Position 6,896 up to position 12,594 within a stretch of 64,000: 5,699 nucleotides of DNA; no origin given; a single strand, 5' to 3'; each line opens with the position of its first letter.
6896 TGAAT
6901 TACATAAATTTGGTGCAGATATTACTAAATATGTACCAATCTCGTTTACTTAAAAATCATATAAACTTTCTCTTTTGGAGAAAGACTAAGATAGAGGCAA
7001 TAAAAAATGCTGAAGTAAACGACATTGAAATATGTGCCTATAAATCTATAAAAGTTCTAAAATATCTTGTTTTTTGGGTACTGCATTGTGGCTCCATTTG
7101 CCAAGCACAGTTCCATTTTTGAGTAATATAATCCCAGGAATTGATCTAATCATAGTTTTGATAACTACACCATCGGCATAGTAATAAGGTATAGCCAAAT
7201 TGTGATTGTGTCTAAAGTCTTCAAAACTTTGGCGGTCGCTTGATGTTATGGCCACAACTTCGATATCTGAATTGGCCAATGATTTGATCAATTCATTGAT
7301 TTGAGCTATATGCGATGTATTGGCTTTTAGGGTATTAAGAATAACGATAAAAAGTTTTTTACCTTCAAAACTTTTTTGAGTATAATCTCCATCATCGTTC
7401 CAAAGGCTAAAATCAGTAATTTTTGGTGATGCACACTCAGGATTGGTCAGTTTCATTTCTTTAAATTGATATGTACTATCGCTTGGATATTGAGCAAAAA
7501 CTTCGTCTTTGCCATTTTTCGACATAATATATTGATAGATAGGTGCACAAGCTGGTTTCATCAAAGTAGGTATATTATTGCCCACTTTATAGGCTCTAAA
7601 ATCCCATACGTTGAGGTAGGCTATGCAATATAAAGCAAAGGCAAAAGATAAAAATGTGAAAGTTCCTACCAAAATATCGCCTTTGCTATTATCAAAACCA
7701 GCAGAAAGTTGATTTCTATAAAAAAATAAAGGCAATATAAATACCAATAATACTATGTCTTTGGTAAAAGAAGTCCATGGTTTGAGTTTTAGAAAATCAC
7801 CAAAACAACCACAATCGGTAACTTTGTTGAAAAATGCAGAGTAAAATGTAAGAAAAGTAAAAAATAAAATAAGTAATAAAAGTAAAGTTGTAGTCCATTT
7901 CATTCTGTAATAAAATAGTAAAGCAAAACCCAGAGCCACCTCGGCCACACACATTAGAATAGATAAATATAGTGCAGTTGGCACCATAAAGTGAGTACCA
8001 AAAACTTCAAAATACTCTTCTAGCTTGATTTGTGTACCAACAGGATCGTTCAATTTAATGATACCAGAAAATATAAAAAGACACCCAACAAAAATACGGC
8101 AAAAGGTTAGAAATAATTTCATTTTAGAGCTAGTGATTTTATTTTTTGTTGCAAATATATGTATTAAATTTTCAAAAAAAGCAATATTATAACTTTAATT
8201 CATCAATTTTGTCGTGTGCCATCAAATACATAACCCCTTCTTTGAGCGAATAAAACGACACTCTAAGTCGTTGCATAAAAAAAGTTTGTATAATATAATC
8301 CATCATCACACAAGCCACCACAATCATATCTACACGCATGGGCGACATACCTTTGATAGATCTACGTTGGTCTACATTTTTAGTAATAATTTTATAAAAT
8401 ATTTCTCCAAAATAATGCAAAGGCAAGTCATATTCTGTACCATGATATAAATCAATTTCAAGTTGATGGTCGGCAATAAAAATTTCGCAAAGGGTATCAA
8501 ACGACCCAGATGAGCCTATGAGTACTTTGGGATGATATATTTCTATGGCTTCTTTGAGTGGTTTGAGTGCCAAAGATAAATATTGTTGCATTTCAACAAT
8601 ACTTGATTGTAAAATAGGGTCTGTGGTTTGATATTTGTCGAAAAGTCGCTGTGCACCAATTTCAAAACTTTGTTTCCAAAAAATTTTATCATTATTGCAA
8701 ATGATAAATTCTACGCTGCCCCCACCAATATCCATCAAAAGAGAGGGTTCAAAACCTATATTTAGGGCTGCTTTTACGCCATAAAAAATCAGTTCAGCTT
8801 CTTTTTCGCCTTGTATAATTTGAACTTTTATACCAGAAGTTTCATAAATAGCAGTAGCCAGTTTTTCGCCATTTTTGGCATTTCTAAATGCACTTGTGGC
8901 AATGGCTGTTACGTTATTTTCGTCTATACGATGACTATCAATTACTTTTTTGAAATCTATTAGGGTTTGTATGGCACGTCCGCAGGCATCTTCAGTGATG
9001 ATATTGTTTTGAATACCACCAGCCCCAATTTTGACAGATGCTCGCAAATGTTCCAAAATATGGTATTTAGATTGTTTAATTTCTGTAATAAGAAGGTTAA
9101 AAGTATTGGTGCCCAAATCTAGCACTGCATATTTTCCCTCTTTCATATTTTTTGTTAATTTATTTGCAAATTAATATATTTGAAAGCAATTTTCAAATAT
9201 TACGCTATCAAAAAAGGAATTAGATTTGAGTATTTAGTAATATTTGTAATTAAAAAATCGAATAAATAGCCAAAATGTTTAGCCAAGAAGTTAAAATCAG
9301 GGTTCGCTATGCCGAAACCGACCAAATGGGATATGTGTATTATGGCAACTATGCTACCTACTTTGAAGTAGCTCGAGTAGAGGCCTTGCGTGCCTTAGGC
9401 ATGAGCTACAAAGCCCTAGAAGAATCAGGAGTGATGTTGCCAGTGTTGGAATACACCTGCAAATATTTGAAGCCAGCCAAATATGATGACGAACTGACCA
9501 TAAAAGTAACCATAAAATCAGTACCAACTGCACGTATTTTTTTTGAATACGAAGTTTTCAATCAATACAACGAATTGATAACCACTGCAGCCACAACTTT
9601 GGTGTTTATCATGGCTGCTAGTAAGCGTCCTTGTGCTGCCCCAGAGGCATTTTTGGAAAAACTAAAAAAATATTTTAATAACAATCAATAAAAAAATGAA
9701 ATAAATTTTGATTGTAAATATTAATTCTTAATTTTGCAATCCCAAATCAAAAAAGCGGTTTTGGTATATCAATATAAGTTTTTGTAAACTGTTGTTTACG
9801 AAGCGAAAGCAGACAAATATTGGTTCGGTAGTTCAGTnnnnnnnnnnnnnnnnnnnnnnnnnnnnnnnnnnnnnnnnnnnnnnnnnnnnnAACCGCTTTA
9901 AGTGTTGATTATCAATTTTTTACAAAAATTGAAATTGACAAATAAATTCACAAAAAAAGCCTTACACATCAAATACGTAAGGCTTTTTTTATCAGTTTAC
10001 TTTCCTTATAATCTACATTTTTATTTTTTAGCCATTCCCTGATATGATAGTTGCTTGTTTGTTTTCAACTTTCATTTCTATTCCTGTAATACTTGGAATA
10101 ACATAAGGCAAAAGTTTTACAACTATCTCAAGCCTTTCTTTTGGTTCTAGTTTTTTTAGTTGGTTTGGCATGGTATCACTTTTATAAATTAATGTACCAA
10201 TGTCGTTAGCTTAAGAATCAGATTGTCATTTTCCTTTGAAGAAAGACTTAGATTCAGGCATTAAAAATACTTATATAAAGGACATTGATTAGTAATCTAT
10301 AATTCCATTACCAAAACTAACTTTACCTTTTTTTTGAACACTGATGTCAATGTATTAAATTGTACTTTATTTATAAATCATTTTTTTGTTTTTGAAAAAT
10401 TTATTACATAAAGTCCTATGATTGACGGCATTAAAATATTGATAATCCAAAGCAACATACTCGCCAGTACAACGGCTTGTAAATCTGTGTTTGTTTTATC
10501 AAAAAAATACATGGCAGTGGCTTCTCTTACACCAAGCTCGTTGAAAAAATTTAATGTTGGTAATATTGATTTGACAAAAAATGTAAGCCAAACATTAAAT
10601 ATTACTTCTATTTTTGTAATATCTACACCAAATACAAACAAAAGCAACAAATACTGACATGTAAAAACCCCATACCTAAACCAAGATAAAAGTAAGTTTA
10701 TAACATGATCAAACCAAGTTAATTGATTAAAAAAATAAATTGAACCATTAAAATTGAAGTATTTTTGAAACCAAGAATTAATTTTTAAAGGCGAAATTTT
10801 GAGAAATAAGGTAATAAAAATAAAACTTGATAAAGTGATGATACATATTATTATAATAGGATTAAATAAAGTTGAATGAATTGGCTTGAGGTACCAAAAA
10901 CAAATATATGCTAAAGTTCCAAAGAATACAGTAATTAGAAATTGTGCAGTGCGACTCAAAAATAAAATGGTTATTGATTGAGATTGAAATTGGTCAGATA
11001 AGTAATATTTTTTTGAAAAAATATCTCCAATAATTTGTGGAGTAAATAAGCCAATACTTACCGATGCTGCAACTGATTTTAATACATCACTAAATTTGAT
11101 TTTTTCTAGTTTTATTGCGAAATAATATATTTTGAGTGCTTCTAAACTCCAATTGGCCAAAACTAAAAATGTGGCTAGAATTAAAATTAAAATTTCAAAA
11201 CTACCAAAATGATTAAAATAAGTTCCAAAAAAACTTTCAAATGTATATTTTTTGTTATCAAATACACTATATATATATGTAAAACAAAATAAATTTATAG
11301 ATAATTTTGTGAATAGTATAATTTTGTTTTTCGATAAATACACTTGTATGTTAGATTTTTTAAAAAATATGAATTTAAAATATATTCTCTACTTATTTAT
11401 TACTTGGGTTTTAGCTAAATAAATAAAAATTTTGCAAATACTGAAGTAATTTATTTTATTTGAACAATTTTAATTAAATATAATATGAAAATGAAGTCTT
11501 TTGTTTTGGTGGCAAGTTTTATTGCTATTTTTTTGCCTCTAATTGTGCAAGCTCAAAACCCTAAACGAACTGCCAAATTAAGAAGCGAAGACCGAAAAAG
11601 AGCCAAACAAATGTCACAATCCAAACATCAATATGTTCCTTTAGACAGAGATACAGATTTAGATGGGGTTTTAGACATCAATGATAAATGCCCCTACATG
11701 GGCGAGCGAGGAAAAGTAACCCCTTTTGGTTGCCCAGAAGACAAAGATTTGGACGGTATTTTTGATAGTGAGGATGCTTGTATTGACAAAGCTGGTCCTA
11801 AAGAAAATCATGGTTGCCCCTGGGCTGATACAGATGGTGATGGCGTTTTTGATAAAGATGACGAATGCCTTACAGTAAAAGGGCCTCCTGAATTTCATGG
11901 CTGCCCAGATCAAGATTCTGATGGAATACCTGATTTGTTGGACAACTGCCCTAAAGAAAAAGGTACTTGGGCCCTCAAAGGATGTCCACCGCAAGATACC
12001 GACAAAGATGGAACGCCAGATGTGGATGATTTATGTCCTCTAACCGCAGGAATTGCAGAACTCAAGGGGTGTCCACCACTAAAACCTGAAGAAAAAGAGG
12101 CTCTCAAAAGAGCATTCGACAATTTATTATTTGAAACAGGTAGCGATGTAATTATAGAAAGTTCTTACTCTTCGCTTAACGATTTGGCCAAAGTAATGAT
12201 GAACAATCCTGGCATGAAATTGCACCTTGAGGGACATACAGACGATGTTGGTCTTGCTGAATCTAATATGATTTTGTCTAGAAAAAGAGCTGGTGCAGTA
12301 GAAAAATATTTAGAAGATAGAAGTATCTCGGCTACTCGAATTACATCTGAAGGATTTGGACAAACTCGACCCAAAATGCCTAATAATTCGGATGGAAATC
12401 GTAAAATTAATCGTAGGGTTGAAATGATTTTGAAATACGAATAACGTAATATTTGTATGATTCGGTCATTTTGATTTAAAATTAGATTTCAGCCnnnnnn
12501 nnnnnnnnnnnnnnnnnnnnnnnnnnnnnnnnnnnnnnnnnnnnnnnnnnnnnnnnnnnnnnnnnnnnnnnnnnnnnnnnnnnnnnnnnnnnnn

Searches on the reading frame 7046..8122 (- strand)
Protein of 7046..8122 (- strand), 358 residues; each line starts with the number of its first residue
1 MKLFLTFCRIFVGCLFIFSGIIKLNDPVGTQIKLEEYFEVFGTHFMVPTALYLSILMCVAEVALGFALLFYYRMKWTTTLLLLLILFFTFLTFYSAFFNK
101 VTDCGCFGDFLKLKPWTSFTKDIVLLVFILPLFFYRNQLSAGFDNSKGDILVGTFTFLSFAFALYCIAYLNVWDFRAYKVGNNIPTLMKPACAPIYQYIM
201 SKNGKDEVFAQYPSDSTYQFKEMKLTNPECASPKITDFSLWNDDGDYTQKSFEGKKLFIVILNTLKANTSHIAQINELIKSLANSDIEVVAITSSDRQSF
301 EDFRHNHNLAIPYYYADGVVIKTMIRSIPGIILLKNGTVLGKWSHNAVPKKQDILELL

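Call 15: search_protein_families(library=pfam, proteins=[window:7046-8122:-], max_evalue=0.00001)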
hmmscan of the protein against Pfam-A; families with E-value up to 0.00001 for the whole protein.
window:7046-8122:- (358 aa): 2 families
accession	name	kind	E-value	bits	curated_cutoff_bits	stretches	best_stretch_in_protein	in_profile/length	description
PF07291.16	MauE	-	8.4e-20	71.8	27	1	1-132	1-125/128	Methylamine utilisation protein MauE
PF07681.17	DoxX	-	3.7e-06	27.9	23.6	1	5-91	2-82/85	DoxX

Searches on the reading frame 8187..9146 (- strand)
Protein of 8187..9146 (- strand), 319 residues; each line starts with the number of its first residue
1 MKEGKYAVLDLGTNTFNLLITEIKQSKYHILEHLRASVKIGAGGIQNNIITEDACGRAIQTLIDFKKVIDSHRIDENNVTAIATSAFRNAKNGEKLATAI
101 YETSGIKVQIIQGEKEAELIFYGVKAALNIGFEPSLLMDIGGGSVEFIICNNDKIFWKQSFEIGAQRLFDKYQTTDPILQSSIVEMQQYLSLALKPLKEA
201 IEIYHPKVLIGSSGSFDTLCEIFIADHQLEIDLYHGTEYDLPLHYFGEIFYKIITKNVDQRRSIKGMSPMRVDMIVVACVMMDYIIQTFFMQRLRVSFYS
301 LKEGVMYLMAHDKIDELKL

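Call 15: search_protein_families(library=pfam, proteins=[window:8187-9146:-], max_evalue=0.00001)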
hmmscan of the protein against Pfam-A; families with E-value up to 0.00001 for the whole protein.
window:8187-9146:- (319 aa): 1 family
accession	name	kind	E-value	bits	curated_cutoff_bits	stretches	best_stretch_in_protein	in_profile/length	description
PF02541.22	Ppx-GppA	-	3.7e-50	171.4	27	1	20-311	2-283/285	Ppx/GppA phosphatase family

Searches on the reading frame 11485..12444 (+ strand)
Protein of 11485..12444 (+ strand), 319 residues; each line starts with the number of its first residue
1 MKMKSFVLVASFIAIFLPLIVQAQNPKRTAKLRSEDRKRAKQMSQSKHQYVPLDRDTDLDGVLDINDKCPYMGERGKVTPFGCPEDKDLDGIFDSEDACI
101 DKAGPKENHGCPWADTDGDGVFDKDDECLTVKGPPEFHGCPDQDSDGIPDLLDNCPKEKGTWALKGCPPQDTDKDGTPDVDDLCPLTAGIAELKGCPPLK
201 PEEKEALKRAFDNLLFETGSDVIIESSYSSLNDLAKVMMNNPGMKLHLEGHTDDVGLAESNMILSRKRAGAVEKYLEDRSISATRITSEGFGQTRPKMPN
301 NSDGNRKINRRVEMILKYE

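Call 15: search_protein_families(library=pfam, proteins=[window:11485-12444:+], max_evalue=0.00001)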
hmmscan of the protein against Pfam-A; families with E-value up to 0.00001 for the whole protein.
window:11485-12444:+ (319 aa): 2 families
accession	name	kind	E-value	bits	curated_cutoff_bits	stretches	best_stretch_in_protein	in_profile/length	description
PF00691.25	OmpA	-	4.7e-18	65.8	27.2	1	215-310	1-98/98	OmpA family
PF02412.23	TSP_3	-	7.4e-16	58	25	0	142-157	15-30/36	Thrombospondin type 3 repeat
